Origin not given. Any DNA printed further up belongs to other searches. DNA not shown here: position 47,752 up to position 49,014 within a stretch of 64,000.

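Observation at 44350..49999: Four-gene overlapping operon: two Cas4/AddB-type Fe-S nucleases + MrfB-like exonuclease + MrfA/SftH DUF1998 helicase (candidate undescribed nuclease-helicase system)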

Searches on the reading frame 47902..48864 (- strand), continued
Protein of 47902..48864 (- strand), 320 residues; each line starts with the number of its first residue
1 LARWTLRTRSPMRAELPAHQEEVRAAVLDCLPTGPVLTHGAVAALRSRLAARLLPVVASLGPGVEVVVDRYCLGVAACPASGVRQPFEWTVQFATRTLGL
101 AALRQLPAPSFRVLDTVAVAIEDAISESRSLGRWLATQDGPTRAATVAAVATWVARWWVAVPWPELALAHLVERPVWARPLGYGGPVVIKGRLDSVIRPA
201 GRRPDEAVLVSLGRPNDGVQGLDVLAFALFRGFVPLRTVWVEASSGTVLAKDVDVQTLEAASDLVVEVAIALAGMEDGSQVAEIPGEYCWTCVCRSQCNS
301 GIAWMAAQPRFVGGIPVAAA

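Call 78: search_protein_families(library=pfam, proteins=[L023:513-5021:-, L023:4919-5917:-, L023:7914-9764:+, L019:7932-9776:+, L019:9809-11815:+, L023:2-571:-, L090:9715-10194:+, L087:7843-10044:-, L087:4243-5769:-], max_evalue=0.001)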
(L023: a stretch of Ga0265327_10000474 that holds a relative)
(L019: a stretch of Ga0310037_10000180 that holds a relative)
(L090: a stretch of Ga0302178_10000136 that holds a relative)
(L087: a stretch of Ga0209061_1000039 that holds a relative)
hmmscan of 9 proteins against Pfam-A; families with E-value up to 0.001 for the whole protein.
L023:513-5021:- (1502 aa): 7 families
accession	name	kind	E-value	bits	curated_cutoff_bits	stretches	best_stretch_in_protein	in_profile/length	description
PF08494.16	DEAD_assoc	-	2.9e-44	151.6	23.5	1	709-912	1-191/191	DEAD/H associated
PF00270.35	DEAD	-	1.1e-30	107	26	1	91-278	1-160/167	DEAD/DEAH box helicase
PF19306.5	WH_Lhr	-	2.1e-29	102.5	27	1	474-636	3-164/168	Large helicase-related protein, winged helix domain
PF23234.1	WH4_Lhr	-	1.4e-20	73.1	27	1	1370-1451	3-84/87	Large helicase-related protein, winged-helix domain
PF23235.1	WH3_Lhr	-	1.4e-15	57.8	27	1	1128-1200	2-73/95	Large helicase-related protein, winged-helix domain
PF00271.37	Helicase_C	-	2.3e-15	57.2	23.5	1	333-444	6-106/110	Helicase conserved C-terminal domain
PF04851.21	ResIII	-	1e-05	26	22.5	1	103-277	22-161/164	Type III restriction enzyme, res subunit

L023:4919-5917:- (332 aa): 1 family
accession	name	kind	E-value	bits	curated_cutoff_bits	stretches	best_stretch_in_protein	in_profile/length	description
PF01734.28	Patatin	-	9.7e-33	114.4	27.7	1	66-232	2-188/191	Patatin-like phospholipase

L023:7914-9764:+ (616 aa): 7 families
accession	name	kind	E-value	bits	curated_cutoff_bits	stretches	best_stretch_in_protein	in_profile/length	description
PF00009.33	GTP_EFTU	-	4.3e-52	176.9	26.5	1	11-202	2-187/188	Elongation factor Tu GTP binding domain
PF21018.2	BipA_C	-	4e-41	139.6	23.8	1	491-599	1-109/110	TypA/BipA C-terminal domain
PF00679.30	EFG_C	-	1.5e-23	83.1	27.9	1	403-487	2-86/89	Elongation factor G C-terminus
PF22042.2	EF-G_D2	-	6.8e-11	42.6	27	1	212-297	2-83/84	Elongation factor G domain 2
PF03144.31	GTP_EFTU_D2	-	5.9e-10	39.9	30.3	1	226-296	1-73/73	Elongation factor Tu domain 2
PF01926.29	MMR_HSR1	-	7.9e-06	26.4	21.9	1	15-136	2-113/113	50S ribosome-binding GTPase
PF02421.24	FeoB_N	-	0.00053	20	27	0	60-146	32-124/156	Ferrous iron transport protein B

L019:7932-9776:+ (614 aa): 7 families
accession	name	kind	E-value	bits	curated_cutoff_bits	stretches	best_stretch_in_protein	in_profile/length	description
PF00009.33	GTP_EFTU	-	1.1e-53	182.1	26.5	1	10-201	2-187/188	Elongation factor Tu GTP binding domain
PF21018.2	BipA_C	-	2.4e-43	146.8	23.8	1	490-598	1-109/110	TypA/BipA C-terminal domain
PF00679.30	EFG_C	-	4.7e-23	81.5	27.9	1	401-487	1-87/89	Elongation factor G C-terminus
PF22042.2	EF-G_D2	-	9.7e-11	42.1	27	1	211-295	2-82/84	Elongation factor G domain 2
PF03144.31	GTP_EFTU_D2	-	3.6e-09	37.4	30.3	1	225-295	1-73/73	Elongation factor Tu domain 2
PF01926.29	MMR_HSR1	-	2.3e-06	28.1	21.9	1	14-135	2-113/113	50S ribosome-binding GTPase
PF02421.24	FeoB_N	-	0.00049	20.1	27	0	59-146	32-125/156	Ferrous iron transport protein B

L019:9809-11815:+ (668 aa): 10 families
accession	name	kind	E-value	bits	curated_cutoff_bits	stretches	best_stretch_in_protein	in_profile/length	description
PF02518.31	HATPase_c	-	8.5e-33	113.6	26.4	1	542-651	1-108/111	Histidine kinase-, DNA gyrase B-, and HSP90-like ATPase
PF08448.16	PAS_4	-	5e-30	104.4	23.1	3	42-146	6-109/110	PAS fold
PF08447.18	PAS_3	-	4.9e-28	97.7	25.6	2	56-136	4-86/89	PAS fold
PF00512.31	HisKA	-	3.1e-21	75.6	26.9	1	429-496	1-65/66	His Kinase A (phospho-acceptor) domain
PF00989.32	PAS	-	4.2e-18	65.8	22.6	2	46-142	16-113/113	PAS fold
PF13426.13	PAS_9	-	5.1e-17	62.5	27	1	43-144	3-103/103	PAS domain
PF13188.13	PAS_8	-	1.1e-09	38.2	21.8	1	286-340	2-55/65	PAS domain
PF12860.13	PAS_7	-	7.2e-06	26.6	27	0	291-356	1-62/115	PAS fold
PF13581.12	HATPase_c_2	-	9.7e-05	22.8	27.4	1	543-645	28-122/127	Histidine kinase-like ATPase domain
PF14598.12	PAS_11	-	0.0001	22.6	25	0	203-251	38-83/109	PAS domain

L023:2-571:- (190 aa): 1 family
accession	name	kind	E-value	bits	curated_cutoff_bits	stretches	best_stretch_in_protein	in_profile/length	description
PF03746.21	LamB_YcsF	-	2.7e-46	158.6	22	1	32-183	1-146/239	LamB/YcsF family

L090:9715-10194:+ (159 aa): 3 families
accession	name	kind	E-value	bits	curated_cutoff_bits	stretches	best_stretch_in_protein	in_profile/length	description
PF13669.12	Glyoxalase_4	-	2.9e-10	40.9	27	1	20-129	1-93/109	Glyoxalase/Bleomycin resistance protein/Dioxygenase superfamily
PF00903.31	Glyoxalase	-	2e-09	38.3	20.6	1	18-153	1-121/121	Glyoxalase/Bleomycin resistance protein/Dioxygenase superfamily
PF13468.12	Glyoxalase_3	-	2.1e-05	25.1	25.1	0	100-133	72-106/176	Glyoxalase-like domain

L087:7843-10044:- (733 aa): 0 families

L087:4243-5769:- (508 aa): 1 family
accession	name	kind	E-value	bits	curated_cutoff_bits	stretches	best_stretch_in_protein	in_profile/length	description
PF01734.28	Patatin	-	3.8e-34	119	27.7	1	217-385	2-190/191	Patatin-like phospholipase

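Call 102: search_protein_families(library=pfam, proteins=[P0192, P0130, L014:1-1020:-, L014:3891-4934:-], max_evalue=0.1)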
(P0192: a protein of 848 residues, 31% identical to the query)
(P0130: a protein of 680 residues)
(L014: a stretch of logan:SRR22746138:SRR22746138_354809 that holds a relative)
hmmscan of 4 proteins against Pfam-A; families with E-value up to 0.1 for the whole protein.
P0192 (848 aa): 0 families

P0130 (680 aa): 0 families

L014:1-1020:- (340 aa): 1 family
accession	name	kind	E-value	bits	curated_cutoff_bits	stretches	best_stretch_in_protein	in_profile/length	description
PF01734.28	Patatin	-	3.9e-34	119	27.7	1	89-258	1-190/191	Patatin-like phospholipase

L014:3891-4934:- (347 aa): 3 families
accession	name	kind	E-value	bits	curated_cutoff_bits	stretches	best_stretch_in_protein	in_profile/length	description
PF13193.12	AMP-binding_C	-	2.4e-18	67.2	24.5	1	262-337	1-76/76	AMP-binding enzyme C-terminal domain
PF00501.34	AMP-binding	-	7.8e-17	61.6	29.9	1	38-201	204-377/384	AMP-binding enzyme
PF23562.2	AMP-binding_C_3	-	0.00055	20.7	20.8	1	253-301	7-52/124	AMP-binding enzyme C-terminal domain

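Call 120: find_related_loci(query=A8, collection=viral_contigs, flank=6000)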
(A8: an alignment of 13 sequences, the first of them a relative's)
Query A8 (293 aa) in viral_contigs; peptide patterns used: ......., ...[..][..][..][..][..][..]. (x = any residue, [..] = any of these).
34 stretches matched a pattern, but none encodes a relative of the query by tblastn (E <= 1e-3).
